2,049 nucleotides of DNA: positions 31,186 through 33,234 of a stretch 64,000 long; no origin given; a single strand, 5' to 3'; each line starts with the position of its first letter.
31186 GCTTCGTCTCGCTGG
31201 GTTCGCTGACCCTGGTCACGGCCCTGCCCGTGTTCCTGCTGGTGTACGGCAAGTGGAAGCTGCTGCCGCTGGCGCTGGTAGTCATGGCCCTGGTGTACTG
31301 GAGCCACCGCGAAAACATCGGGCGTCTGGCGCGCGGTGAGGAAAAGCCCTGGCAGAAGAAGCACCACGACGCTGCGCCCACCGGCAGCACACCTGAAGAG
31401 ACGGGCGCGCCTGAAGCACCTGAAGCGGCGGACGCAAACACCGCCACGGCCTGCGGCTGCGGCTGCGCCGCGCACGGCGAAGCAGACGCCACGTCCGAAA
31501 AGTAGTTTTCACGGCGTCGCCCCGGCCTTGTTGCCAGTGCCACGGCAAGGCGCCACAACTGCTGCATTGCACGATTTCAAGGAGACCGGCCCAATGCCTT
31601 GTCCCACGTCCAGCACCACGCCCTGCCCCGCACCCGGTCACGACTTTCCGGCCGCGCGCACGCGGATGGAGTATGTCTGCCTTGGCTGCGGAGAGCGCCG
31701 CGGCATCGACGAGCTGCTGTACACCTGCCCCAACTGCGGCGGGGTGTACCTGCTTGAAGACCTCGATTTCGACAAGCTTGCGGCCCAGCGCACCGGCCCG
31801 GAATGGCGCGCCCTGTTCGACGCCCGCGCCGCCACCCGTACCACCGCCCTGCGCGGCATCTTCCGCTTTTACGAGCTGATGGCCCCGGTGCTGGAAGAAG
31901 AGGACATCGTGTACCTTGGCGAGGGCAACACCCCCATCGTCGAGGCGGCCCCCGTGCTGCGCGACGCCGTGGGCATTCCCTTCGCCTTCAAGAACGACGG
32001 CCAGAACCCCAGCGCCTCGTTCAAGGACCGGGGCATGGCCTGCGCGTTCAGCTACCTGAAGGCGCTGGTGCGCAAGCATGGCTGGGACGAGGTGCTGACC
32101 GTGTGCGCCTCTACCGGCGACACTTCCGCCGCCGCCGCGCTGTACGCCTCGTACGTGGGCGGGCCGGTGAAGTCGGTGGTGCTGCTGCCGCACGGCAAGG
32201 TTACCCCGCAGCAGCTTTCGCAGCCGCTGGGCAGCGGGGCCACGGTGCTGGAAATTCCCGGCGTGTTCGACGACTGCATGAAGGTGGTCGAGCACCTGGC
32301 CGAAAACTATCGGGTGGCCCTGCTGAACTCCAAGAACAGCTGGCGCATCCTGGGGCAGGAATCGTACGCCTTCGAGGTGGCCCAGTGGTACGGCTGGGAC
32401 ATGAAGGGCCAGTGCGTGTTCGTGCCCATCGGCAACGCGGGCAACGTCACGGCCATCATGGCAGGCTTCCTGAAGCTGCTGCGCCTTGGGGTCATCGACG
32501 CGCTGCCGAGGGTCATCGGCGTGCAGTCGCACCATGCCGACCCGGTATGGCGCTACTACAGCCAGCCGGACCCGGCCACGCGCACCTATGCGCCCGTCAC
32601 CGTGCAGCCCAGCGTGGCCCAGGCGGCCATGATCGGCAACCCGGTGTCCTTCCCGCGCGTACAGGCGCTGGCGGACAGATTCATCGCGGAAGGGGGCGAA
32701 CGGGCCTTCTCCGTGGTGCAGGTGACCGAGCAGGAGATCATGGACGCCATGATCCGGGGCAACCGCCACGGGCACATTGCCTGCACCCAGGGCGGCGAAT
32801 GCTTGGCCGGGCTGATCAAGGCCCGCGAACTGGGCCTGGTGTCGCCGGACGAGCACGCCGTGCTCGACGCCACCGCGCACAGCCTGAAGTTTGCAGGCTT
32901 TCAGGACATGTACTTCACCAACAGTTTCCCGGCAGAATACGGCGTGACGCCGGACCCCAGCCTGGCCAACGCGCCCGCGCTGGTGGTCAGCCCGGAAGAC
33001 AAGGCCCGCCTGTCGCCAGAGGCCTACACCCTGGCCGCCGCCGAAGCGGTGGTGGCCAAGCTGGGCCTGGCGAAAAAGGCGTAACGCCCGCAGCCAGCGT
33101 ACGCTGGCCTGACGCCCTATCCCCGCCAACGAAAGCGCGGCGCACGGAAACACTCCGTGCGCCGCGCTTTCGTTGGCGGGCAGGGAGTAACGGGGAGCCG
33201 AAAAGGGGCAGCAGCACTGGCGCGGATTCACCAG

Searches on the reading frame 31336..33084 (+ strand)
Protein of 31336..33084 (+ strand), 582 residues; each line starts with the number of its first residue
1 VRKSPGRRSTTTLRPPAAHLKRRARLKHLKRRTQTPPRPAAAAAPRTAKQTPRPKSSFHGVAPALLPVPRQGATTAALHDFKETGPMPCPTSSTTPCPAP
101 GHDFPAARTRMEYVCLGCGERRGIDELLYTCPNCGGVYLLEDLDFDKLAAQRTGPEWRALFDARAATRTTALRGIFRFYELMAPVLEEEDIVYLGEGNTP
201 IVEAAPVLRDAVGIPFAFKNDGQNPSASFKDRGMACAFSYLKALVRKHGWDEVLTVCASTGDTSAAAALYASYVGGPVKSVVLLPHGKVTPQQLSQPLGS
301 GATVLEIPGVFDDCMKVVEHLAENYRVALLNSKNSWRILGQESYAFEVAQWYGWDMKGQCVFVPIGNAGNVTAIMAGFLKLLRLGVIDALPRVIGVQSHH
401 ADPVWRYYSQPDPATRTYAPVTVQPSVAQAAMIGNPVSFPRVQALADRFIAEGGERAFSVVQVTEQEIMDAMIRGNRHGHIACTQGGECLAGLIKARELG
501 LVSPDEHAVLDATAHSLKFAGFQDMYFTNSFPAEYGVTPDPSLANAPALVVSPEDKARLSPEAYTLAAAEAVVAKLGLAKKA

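Call 10: search_protein_families(library=pfam, proteins=[window:31336-33084:+], max_evalue=0.001)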
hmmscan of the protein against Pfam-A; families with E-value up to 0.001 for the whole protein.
window:31336-33084:+ (582 aa): 1 family
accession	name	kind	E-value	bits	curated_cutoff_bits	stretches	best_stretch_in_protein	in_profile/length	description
PF00291.31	PALP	-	1.3e-42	146.6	35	1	194-509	3-290/295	Pyridoxal-phosphate dependent enzyme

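Call 12: search_protein_families(library=ncbifam, proteins=[window:31336-33084:+], max_evalue=0.00001)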
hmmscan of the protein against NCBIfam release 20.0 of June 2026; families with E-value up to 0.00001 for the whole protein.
window:31336-33084:+ (582 aa): 10 families
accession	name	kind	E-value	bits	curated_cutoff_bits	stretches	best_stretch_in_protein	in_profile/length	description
TIGR00260.1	thrC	equivalog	2e-52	178.5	167.1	1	179-517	4-336/340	threonine synthase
NF006050.0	PRK08197.1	equivalog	5.1e-38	130.9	303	1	114-522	10-387/406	threonine synthase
NF004170.0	PRK05638.1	equivalog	3.5e-29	101.6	421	1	171-519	42-358/442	threonine synthase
NF005035.0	PRK06450.1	equivalog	1.5e-24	86.5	301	1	111-479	2-304/338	threonine synthase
NF004771.0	PRK06110.1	equivalog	5.2e-14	52.1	317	1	204-498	26-291/323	threonine dehydratase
NF004996.0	PRK06381.1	equivalog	1.2e-13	50.7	266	1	218-410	35-219/319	threonine synthase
NF006205.0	PRK08329.1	equivalog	2.5e-12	46.4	358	1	191-518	57-345/347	threonine synthase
TIGR01127.1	ilvA_1Cterm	equivalog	7.4e-10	38.4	378.75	1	206-493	7-265/380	threonine ammonia-lyase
NF009130.0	PRK12483.1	subfamily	9.2e-09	34.4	801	1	202-399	40-222/521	threonine ammonia-lyase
NF006674.0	PRK09224.1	subfamily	1.5e-07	30.5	577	1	202-402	28-213/508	threonine ammonia-lyase IlvA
